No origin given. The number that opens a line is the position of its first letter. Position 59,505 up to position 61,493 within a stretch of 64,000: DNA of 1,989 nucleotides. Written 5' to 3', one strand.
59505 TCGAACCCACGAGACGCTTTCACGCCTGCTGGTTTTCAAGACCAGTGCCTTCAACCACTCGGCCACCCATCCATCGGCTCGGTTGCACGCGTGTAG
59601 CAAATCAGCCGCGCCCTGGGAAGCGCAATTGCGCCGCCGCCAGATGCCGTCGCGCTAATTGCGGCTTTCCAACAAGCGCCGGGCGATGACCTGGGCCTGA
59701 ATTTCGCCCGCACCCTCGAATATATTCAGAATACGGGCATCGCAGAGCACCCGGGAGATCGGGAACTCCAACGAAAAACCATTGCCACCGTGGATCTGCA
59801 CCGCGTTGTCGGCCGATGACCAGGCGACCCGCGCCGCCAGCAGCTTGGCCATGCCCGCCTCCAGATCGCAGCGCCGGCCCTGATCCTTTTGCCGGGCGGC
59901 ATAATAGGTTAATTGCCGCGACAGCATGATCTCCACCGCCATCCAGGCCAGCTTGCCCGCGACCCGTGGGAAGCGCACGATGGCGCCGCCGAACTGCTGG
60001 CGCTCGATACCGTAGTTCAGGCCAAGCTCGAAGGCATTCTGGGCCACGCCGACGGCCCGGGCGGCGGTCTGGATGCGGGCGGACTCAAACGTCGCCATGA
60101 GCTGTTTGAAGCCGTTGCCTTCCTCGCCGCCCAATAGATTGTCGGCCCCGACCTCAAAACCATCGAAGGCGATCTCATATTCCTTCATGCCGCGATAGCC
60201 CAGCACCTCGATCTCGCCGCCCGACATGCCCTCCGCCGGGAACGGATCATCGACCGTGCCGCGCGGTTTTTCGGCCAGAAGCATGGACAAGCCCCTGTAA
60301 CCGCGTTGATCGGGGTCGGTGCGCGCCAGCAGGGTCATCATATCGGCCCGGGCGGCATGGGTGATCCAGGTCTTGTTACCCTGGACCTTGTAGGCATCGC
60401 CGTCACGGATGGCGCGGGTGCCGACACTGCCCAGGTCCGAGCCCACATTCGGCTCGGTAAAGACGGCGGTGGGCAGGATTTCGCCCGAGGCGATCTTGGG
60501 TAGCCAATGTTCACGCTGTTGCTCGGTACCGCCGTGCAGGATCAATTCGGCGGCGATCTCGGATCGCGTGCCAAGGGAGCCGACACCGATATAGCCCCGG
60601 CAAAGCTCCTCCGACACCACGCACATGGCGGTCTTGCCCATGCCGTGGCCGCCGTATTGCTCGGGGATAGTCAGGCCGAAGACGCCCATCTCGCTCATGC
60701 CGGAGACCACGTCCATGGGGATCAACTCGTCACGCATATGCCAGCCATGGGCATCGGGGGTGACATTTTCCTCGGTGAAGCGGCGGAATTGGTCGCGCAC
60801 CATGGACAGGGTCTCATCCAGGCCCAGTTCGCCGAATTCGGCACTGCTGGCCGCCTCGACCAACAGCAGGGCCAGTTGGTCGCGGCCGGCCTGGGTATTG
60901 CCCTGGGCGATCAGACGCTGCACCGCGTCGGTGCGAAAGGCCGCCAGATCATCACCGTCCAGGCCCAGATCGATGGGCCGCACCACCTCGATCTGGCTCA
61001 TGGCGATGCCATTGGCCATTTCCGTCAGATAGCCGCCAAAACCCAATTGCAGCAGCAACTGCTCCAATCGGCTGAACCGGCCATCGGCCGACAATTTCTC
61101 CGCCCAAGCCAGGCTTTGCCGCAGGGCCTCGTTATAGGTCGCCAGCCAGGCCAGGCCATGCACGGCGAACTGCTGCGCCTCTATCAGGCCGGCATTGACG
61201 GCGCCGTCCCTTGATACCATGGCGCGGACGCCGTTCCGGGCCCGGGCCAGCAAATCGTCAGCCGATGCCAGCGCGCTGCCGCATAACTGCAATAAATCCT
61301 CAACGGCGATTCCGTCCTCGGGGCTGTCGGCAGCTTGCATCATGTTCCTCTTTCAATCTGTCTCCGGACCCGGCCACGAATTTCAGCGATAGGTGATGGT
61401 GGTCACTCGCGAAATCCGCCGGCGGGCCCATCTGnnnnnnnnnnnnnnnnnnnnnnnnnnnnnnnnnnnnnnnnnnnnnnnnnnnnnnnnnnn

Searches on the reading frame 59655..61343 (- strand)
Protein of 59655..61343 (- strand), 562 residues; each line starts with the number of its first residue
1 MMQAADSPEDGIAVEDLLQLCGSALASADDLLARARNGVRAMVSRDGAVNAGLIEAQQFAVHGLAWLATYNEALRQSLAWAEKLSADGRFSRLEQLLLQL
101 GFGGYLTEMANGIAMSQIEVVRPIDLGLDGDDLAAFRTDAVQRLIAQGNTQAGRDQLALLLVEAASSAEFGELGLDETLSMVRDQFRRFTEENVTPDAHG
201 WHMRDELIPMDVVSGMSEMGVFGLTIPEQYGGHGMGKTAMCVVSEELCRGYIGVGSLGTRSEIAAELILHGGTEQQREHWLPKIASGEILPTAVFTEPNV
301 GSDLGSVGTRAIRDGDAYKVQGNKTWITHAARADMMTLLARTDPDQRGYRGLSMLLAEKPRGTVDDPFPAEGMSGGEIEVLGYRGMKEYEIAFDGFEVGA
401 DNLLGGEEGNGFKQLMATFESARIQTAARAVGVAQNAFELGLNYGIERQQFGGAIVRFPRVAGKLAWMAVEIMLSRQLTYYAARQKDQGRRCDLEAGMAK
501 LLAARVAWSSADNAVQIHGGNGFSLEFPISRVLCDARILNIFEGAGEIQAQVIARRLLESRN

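Call 8: search_protein_families(library=ncbifam, proteins=[window:59655-61343:-])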
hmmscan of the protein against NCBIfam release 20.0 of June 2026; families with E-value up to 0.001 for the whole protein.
window:59655-61343:- (562 aa): 22 families
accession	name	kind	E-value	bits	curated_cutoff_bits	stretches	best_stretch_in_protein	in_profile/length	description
NF042972.1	AcrlCoAredClosAcrC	equivalog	2.9e-83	279.7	640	1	175-558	5-377/378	acryloyl-CoA reductase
NF045552.1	GlutCoADH_Des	equivalog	2.8e-70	237.5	470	1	174-558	4-380/387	glutaryl-CoA dehydrogenase Acd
NF042439.1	SulpropCoADesulf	equivalog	1.8e-63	214.6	600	1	185-561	3-374/379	3-sulfinopropanoyl-CoA desulfinase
NF043006.1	CyhCrbnylCoADH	equivalog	3.7e-59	200.6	650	1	177-559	6-377/380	cyclohexane-1-carbonyl-CoA dehydrogenase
NF058590.1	AcCoDHFadEBacil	equivalog_domain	1.5e-54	185.6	600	1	176-558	22-411/586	acyl-CoA dehydrogenase FadE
NF008997.0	PRK12341.1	equivalog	3.2e-53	181.1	537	1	188-559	18-378/382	acyl-CoA dehydrogenase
NF045652.1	ProlPCPDhRedW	equivalog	7.6e-48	163.2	650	1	183-557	8-373/376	L-prolyl-[peptidyl-carrier protein] dehydrogenase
TIGR03207.1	cyc_hxne_CoA_dh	equivalog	1.1e-47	162.6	575.35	1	176-556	2-370/372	cyclohexanecarboxyl-CoA dehydrogenase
NF053553.1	prodigi_MBC_PigA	equivalog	6.8e-46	157.1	500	1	175-557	5-379/381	prodigiosin MBC biosynthesis dehydrogenase PigA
NF002885.1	PRK03354.1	equivalog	2.6e-42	145.2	540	1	204-558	34-374/378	crotonobetainyl-CoA dehydrogenase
NF052270.1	Staph_DH_FadE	equivalog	1.5e-36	126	600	1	265-557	114-393/400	acyl-CoA dehydrogenase FadE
NF007000.1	PRK09463.1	subfamily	4.4e-28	98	600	1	200-523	64-398/726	acyl-CoA dehydrogenase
TIGR03203.1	pimD_small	equivalog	2.2e-26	92.8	652.7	1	212-532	42-351/378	pimeloyl-CoA dehydrogenase small subunit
TIGR03204.1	pimC_large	equivalog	4e-25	88.5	623.85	1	182-473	11-292/395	pimeloyl-CoA dehydrogenase large subunit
NF049984.1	Rv1679_FadE16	equivalog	2.2e-23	83.1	600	1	207-538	24-346/371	Rv1679 family acyl-CoA dehydrogenase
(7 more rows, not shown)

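Call 11: find_related_loci(query=window:59655-61343:-, collection=genome_contigs, flank=4000)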
Query window:59655-61343:- (562 aa) in genome_contigs; peptide patterns used: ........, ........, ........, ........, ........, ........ (x = any residue, [..] = any of these).
600 stretches matched a pattern (row limit reached: there are more); 581 encode a relative of the query (tblastn E <= 1e-3); the best 80 are kept; 80 distinct loci.
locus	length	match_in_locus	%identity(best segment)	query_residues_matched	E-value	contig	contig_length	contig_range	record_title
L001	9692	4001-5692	92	1-562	0e+0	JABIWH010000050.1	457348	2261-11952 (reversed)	MAG: Rhodospirillaceae bacterium isolate SI072_bin90 k141_1836841, whole genome shotgun sequence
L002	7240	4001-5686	91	1-562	0e+0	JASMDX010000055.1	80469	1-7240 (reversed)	MAG: Alphaproteobacteria bacterium isolate ETNP3_MAG_51 c_000001326530, whole genome shotgun sequence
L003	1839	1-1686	92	1-562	0e+0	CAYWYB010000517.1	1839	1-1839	MAG TPA_asm: uncultured Rhodospirillaceae bacterium isolate SRP167671_co2_53 genome assembly, contig: NODE_68439_length_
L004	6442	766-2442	86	5-562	0e+0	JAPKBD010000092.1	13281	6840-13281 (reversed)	MAG: Alphaproteobacteria bacterium isolate ANT-29 NODE_3640_length_13281_cov_5.216846, whole genome shotgun sequence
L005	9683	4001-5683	85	2-562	0e+0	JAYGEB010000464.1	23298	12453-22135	MAG: Alphaproteobacteria bacterium isolate OC6_4000m_MAG_82 OC6_4000m_contig_3877942, whole genome shotgun sequence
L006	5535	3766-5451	85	1-562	0e+0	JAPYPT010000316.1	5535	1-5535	MAG: Alphaproteobacteria bacterium isolate PW10.maxbin2.068 PW10_16063_length_5535_cov_8.213504, whole genome shotgun se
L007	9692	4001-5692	70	1-562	0e+0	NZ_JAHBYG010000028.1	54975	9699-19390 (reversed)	MAG: Ferrovibrio sp. isolate ACE_PRO18 PRO18_28, whole genome shotgun sequence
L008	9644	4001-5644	72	14-562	0e+0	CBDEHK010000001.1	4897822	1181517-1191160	MAG: Alphaproteobacteria bacterium isolate b8b7b69a-d3a0-4c11-b006-0a04b1716f3a genome assembly, contig: contig_1, whole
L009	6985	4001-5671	69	7-562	0e+0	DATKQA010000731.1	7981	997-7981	MAG TPA_asm: Candidatus Sulfotelmatobacter sp. isolate SMAG_U14805 k141_1287231, whole genome shotgun sequence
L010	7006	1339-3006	71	7-562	0e+0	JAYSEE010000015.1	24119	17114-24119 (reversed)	MAG: Ferrovibrio sp. isolate ZZ2_ZZA248_bin.4 NODE_1518_length_24119_cov_5.612699, whole genome shotgun sequence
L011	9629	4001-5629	69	21-562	0e+0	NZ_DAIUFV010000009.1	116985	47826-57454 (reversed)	MAG: Sneathiella sp. isolate CTOTU46467 NODE_51_length_116985_cov_15.016377, whole genome shotgun sequence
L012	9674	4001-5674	67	1-558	0e+0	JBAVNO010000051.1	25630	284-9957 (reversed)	MAG: Alphaproteobacteria bacterium isolate MFD03833_ilm_asm_bin3 k127_1507, whole genome shotgun sequence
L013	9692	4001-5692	67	2-562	0e+0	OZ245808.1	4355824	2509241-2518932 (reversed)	MAG: Sneathiella sp. isolate 08a295f6-9e11-4336-b638-1630ba82a4f3 genome assembly, chromosome: 1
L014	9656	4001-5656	67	12-562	0e+0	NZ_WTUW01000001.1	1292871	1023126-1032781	Sneathiella litorea strain DP05 scaffold1, whole genome shotgun sequence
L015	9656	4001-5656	67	12-562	0e+0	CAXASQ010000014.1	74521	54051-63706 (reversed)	MAG TPA_asm: uncultured Alphaproteobacteria bacterium isolate ERR594368_binner123_Refined_8 genome assembly, contig: ERZ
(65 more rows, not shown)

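Call 46: search_protein_families(library=pfam, proteins=[window:59655-61343:-], max_evalue=0.01)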
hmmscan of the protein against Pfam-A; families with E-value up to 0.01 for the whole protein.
window:59655-61343:- (562 aa): 4 families
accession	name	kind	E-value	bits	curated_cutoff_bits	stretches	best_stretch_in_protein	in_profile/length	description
PF00441.29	Acyl-CoA_dh_1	-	2e-38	132.3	22.4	1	409-558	1-150/150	Acyl-CoA dehydrogenase, C-terminal domain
PF02771.21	Acyl-CoA_dh_N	-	5.2e-32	111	22.9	1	177-288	2-113/113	Acyl-CoA dehydrogenase, N-terminal domain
PF02770.24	Acyl-CoA_dh_M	-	1.6e-17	63.9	33.3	1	294-394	3-95/97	Acyl-CoA dehydrogenase, middle domain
PF08028.16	Acyl-CoA_dh_2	-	5.1e-10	40.2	22.7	1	426-544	3-131/134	Acyl-CoA dehydrogenase, C-terminal domain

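Call 50: find_homologous_proteins(query=window:59655-61343:-, max_evalue=1e-100)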
Query window:59655-61343:- (562 aa): 8000 proteins with E <= 1e-100 among 8000 candidates; the best 120 are listed.
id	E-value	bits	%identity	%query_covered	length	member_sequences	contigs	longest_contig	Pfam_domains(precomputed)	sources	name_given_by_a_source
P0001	0.0e+0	1180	95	100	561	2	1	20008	PF02770.25,PF00441.30,PF08028.17,PF02771.22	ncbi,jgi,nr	ncbi:MAG: acyl-CoA dehydrogenase family protein [Alphaproteobacteria bacterium]|jgi:(2S)-methylsucci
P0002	0.0e+0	1177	95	100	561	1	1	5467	PF02770.25,PF00441.30,PF08028.17,PF02771.22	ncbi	-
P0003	0.0e+0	1176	94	100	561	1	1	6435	PF02770.25,PF00441.30,PF08028.17,PF02771.22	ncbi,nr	ncbi:MAG: acyl-CoA dehydrogenase family protein [Alphaproteobacteria bacterium]|nr:acyl-CoA dehydrog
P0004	0.0e+0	1143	92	100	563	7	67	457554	PF02770.25,PF00441.30,PF08028.17,PF02771.22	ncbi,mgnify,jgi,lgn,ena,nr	ncbi:MAG: acyl-CoA dehydrogenase [Rhodospirillaceae bacterium]|mgnify:FL=1|jgi:(2S)-methylsuccinyl-C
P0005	0.0e+0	1135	91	100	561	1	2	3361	PF02770.25,PF00441.30,PF08028.17,PF02771.22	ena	-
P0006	0.0e+0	1134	91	100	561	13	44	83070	PF02770.25,PF00441.30,PF08028.17,PF02771.22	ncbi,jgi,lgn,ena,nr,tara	ncbi:MAG: acyl-CoA dehydrogenase family protein [Alphaproteobacteria bacterium]|nr:acyl-CoA dehydrog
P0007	0.0e+0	1132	91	100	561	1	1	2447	PF02770.25,PF00441.30,PF08028.17,PF02771.22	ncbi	-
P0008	0.0e+0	1131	91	100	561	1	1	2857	PF02770.25,PF00441.30,PF08028.17,PF02771.22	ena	-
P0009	0.0e+0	1086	88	100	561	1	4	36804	PF02770.25,PF00441.30,PF08028.17,PF02771.22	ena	-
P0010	0.0e+0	1081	89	94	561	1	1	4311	PF02770.25,PF00441.30,PF08028.17,PF02771.22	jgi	jgi:(2S)-methylsuccinyl-CoA dehydrogenase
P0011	0.0e+0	1078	86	100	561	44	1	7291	PF02770.25,PF00441.30,PF08028.17,PF02771.22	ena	-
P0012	0.0e+0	1077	86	99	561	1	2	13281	PF02770.25,PF00441.30,PF08028.17,PF02771.22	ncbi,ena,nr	ncbi:MAG: acyl-CoA dehydrogenase family protein [Alphaproteobacteria bacterium]|nr:acyl-CoA dehydrog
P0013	0.0e+0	1077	87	100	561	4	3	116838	PF02770.25,PF00441.30,PF08028.17,PF02771.22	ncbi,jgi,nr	ncbi:MAG: acyl-CoA/acyl-ACP dehydrogenase [Rhodospirillaceae bacterium]|jgi:(2S)-methylsuccinyl-CoA 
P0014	0.0e+0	1076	87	98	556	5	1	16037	PF02770.25,PF00441.30,PF08028.17,PF02771.22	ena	-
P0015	0.0e+0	1075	86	99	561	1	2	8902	PF02770.25,PF00441.30,PF08028.17,PF02771.22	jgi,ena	jgi:(2S)-methylsuccinyl-CoA dehydrogenase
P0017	0.0e+0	1072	86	99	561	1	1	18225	PF02770.25,PF00441.30,PF08028.17,PF02771.22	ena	-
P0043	0.0e+0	1044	84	100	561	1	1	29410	PF02770.25,PF00441.30,PF08028.17,PF02771.22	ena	-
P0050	2.0e-296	1002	81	98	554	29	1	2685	PF02770.25,PF00441.30,PF08028.17,PF02771.22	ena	-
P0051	7.7e-286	967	79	98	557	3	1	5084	PF02770.25,PF00441.30,PF08028.17,PF02771.22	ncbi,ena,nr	ncbi:MAG: acyl-CoA dehydrogenase family protein [Alphaproteobacteria bacterium]|nr:acyl-CoA dehydrog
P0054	5.3e-276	935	73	100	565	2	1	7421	PF02770.25,PF00441.30,PF08028.17,PF02771.22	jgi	jgi:(2S)-methylsuccinyl-CoA dehydrogenase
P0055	2.9e-274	929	74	99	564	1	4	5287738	PF02770.25,PF00441.30,PF08028.17,PF02771.22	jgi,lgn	-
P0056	1.7e-273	927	76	98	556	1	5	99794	PF02770.25,PF00441.30,PF08028.17,PF02771.22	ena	-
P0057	4.9e-266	902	75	97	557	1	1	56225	PF02770.25,PF00441.30,PF08028.17,PF02771.22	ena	-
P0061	7.0e-261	885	75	96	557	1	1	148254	PF02770.25,PF00441.30,PF08028.17,PF02771.22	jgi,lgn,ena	-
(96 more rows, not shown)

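Call 51: find_encoding_contigs(protein=P0009, flank=2500, max_places=1)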
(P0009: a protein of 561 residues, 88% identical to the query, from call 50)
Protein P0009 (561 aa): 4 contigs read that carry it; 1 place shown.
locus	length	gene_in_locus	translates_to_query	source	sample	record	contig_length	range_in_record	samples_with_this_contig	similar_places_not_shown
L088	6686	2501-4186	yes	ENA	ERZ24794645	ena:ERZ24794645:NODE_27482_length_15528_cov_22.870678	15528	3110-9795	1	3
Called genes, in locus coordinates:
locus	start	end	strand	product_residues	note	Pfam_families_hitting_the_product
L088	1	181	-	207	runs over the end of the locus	PF00730:HhH-GPD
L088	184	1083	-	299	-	PF02737:3HCDH_N, PF00725:3HCDH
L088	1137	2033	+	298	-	PF00749:tRNA-synt_1c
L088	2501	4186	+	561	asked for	PF02771:Acyl-CoA_dh_N, PF02770:Acyl-CoA_dh_M, PF00441:Acyl-CoA_dh_1, PF08028:Acyl-CoA_dh_2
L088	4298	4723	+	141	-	PF03241:HpaB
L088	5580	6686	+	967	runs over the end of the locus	PF03707:MHYT, PF00989:PAS, PF08447:PAS_3 (weak), PF08448:PAS_4, PF13426:PAS_9, PF00512:HisKA, PF02518:HATPase_c, PF00072:Response_reg, +1 more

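Call 52: find_encoding_contigs(protein=P0013, flank=2500, max_places=1)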
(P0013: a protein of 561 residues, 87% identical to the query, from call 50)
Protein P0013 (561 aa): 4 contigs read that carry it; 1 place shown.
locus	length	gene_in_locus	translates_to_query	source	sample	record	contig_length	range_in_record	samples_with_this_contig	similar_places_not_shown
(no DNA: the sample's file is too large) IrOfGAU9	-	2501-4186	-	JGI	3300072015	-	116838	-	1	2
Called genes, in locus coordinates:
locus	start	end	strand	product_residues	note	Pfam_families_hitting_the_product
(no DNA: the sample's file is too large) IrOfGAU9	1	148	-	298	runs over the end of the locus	PF02737:3HCDH_N, PF00725:3HCDH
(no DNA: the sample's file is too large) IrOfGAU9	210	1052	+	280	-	PF00749:tRNA-synt_1c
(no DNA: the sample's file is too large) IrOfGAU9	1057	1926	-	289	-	PF02668:TauD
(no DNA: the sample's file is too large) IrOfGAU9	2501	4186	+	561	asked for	PF02771:Acyl-CoA_dh_N, PF02770:Acyl-CoA_dh_M, PF00441:Acyl-CoA_dh_1, PF08028:Acyl-CoA_dh_2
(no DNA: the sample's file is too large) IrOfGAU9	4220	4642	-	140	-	PF00376:MerR, PF13411:MerR_1, PF09278:MerR-DNA-bind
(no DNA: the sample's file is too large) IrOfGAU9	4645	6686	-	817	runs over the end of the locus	PF04945:YHS, PF19335:HMBD, PF00122:E1-E2_ATPase, PF00702:Hydrolase, PF12710:HAD (faint), PF08282:Hydrolase_3 (faint)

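Call 53: find_encoding_contigs(protein=P0056, flank=2500, max_places=1)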
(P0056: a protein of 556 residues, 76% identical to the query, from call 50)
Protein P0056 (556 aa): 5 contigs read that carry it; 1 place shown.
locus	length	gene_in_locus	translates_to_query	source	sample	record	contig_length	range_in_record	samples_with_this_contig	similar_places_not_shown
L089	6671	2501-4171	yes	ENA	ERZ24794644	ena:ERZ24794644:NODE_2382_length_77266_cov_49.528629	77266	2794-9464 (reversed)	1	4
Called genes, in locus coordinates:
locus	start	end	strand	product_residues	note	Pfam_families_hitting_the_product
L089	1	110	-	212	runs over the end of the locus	PF00730:HhH-GPD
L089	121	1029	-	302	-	PF02737:3HCDH_N, PF00725:3HCDH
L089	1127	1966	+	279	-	PF00749:tRNA-synt_1c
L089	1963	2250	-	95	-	PF26954:ACT_12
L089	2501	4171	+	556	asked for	PF02771:Acyl-CoA_dh_N, PF02770:Acyl-CoA_dh_M, PF00441:Acyl-CoA_dh_1, PF08028:Acyl-CoA_dh_2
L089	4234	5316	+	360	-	PF02805:Ada_Zn_binding, PF12833:HTH_18, PF02870:Methyltransf_1N (weak), PF01035:DNA_binding_1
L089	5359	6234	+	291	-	PF13505:OMP_b-brl, PF01617:Surface_Ag_2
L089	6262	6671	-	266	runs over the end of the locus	-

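Call 54: find_encoding_contigs(protein=P0051, flank=2500, max_places=1)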
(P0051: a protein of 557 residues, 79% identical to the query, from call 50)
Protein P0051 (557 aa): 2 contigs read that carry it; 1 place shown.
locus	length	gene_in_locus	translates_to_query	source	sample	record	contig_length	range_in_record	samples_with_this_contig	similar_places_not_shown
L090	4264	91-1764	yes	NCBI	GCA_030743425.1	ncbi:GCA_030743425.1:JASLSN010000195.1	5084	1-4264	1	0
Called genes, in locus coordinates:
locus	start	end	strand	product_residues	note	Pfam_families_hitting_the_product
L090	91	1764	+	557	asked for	PF02771:Acyl-CoA_dh_N, PF02770:Acyl-CoA_dh_M, PF00441:Acyl-CoA_dh_1, PF08028:Acyl-CoA_dh_2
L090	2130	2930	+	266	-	-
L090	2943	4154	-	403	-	PF07690:MFS_1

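Call 55: find_encoding_contigs(protein=P0014, flank=2500, max_places=1)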
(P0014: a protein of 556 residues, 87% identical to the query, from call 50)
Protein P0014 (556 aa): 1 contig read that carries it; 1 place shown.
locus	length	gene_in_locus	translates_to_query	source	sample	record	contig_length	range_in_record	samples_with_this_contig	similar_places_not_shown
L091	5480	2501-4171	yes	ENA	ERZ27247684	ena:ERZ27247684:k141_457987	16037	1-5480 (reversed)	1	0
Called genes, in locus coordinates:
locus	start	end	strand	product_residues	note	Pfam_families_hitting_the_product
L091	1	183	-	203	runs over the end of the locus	PF00730:HhH-GPD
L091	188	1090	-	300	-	PF02737:3HCDH_N, PF00725:3HCDH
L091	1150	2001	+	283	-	PF00749:tRNA-synt_1c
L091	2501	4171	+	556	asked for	PF02771:Acyl-CoA_dh_N, PF02770:Acyl-CoA_dh_M, PF00441:Acyl-CoA_dh_1, PF08028:Acyl-CoA_dh_2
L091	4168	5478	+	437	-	?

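Call 56: find_encoding_contigs(protein=P0017, flank=2500, max_places=1)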
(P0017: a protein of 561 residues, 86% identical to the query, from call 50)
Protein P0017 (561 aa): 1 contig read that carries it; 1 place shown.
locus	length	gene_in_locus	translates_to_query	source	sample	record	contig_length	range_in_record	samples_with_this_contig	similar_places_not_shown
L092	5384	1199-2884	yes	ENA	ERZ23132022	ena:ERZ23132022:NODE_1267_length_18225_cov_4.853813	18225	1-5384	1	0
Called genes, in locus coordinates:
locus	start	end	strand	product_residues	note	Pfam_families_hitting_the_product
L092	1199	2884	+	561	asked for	PF02771:Acyl-CoA_dh_N, PF02770:Acyl-CoA_dh_M, PF00441:Acyl-CoA_dh_1, PF08028:Acyl-CoA_dh_2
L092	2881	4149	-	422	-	PF07690:MFS_1, PF06779:MFS_4, PF07690:MFS_1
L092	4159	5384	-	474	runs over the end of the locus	PF06808:DctM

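Call 57: find_encoding_contigs(protein=P0057, flank=2500, max_places=1)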
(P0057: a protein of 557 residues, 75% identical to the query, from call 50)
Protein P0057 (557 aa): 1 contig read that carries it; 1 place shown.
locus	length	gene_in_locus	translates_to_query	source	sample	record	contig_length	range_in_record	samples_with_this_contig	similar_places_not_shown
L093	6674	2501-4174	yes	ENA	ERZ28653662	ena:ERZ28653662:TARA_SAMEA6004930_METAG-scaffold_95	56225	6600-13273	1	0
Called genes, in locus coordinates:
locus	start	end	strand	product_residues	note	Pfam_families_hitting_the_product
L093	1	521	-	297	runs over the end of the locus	PF02737:3HCDH_N, PF00725:3HCDH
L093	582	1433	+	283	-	PF00749:tRNA-synt_1c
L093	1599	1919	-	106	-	PF26954:ACT_12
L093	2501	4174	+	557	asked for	PF02771:Acyl-CoA_dh_N, PF02770:Acyl-CoA_dh_M, PF00441:Acyl-CoA_dh_1, PF08028:Acyl-CoA_dh_2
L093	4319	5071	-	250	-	PF13409:GST_N_2 (weak), PF13417:GST_N_3, PF10568:Tom37, PF17172:GST_N_4, PF17171:GST_C_6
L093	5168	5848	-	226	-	PF00106:adh_short, PF08659:KR, PF13561:adh_short_C2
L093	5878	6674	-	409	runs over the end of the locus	PF02515:CoA_transf_3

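Call 58: find_encoding_contigs(protein=P0043, flank=2500, max_places=1)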
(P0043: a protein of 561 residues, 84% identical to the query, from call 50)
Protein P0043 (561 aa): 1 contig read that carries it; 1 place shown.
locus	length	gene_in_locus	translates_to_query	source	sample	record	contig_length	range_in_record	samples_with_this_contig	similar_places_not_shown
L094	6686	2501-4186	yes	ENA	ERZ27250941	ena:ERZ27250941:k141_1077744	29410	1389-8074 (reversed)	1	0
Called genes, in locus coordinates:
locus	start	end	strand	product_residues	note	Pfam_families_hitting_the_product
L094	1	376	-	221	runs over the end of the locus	PF00730:HhH-GPD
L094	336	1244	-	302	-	PF02737:3HCDH_N, PF00725:3HCDH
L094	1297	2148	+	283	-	PF00749:tRNA-synt_1c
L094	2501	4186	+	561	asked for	PF02771:Acyl-CoA_dh_N, PF02770:Acyl-CoA_dh_M, PF00441:Acyl-CoA_dh_1, PF08028:Acyl-CoA_dh_2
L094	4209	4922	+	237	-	PF00378:ECH_1, PF16113:ECH_2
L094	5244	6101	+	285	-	PF00296:Bac_luciferase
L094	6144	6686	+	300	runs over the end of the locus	PF02798:GST_N, PF13409:GST_N_2 (weak), PF13410:GST_C_2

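Call 62: find_encoding_contigs(protein=P0061, flank=2500, max_places=1)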
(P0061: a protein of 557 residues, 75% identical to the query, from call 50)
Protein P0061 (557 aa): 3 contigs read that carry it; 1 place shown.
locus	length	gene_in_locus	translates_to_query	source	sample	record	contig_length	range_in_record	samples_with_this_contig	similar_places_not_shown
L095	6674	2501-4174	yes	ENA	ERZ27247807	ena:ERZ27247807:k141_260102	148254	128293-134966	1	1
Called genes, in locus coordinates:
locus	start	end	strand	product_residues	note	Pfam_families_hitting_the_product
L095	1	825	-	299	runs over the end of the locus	PF02737:3HCDH_N, PF00725:3HCDH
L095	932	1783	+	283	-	PF00749:tRNA-synt_1c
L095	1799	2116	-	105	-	PF26954:ACT_12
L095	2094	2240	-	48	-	-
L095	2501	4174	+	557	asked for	PF02771:Acyl-CoA_dh_N, PF02770:Acyl-CoA_dh_M, PF00441:Acyl-CoA_dh_1, PF08028:Acyl-CoA_dh_2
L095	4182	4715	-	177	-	PF13302:Acetyltransf_3, PF13420:Acetyltransf_4, PF00583:Acetyltransf_1, PF13673:Acetyltransf_10 (weak), PF13508:Acetyltransf_7, PF08445:FR47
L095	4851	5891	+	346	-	PF01717:Meth_synt_2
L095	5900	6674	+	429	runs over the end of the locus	-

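Call 63: find_encoding_contigs(protein=P0055, flank=2500, max_places=1)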
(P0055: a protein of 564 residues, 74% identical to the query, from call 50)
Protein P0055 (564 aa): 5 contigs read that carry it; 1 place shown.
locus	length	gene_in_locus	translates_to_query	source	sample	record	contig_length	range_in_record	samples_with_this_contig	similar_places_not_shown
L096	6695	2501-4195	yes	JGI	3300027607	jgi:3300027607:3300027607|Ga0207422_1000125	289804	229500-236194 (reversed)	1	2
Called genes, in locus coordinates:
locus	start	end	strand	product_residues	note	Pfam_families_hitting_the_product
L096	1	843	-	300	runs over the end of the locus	PF02737:3HCDH_N, PF00725:3HCDH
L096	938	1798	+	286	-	PF00749:tRNA-synt_1c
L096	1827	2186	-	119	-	PF26954:ACT_12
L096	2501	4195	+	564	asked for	PF02771:Acyl-CoA_dh_N, PF02770:Acyl-CoA_dh_M, PF00441:Acyl-CoA_dh_1, PF08028:Acyl-CoA_dh_2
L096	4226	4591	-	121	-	PF02311:AraC_binding (weak), PF07883:Cupin_2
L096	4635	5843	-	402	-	PF07690:MFS_1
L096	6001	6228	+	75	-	-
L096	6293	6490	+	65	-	PF04588:HIG_1_N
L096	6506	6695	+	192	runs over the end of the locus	PF01923:Cob_adeno_trans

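Call 64: find_encoding_contigs(protein=P0050, flank=2500, max_places=1)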
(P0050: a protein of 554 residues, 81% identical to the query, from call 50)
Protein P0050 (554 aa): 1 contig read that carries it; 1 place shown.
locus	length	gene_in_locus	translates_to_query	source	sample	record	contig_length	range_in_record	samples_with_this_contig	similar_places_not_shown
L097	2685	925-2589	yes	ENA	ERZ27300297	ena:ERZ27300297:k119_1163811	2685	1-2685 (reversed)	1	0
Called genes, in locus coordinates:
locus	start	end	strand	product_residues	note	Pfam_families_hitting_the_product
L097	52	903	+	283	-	PF00749:tRNA-synt_1c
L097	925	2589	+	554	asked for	PF02771:Acyl-CoA_dh_N, PF02770:Acyl-CoA_dh_M, PF00441:Acyl-CoA_dh_1, PF08028:Acyl-CoA_dh_2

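Call 65: find_encoding_contigs(protein=P0054, flank=2500, max_places=1)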
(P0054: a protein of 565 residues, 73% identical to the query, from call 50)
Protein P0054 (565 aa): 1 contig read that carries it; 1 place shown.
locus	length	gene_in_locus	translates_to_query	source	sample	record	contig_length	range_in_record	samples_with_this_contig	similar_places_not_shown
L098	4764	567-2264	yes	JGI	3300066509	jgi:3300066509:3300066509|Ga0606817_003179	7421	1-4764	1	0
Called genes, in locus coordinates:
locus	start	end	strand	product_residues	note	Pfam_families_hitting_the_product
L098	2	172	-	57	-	?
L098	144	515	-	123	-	-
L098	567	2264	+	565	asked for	PF02771:Acyl-CoA_dh_N, PF02770:Acyl-CoA_dh_M, PF00441:Acyl-CoA_dh_1, PF08028:Acyl-CoA_dh_2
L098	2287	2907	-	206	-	PF04140:ICMT (faint), PF04191:PEMT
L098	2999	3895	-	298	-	PF02668:TauD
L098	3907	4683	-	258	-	PF02798:GST_N, PF13409:GST_N_2, PF13417:GST_N_3, PF13410:GST_C_2 (weak)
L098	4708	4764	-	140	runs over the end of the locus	PF07883:Cupin_2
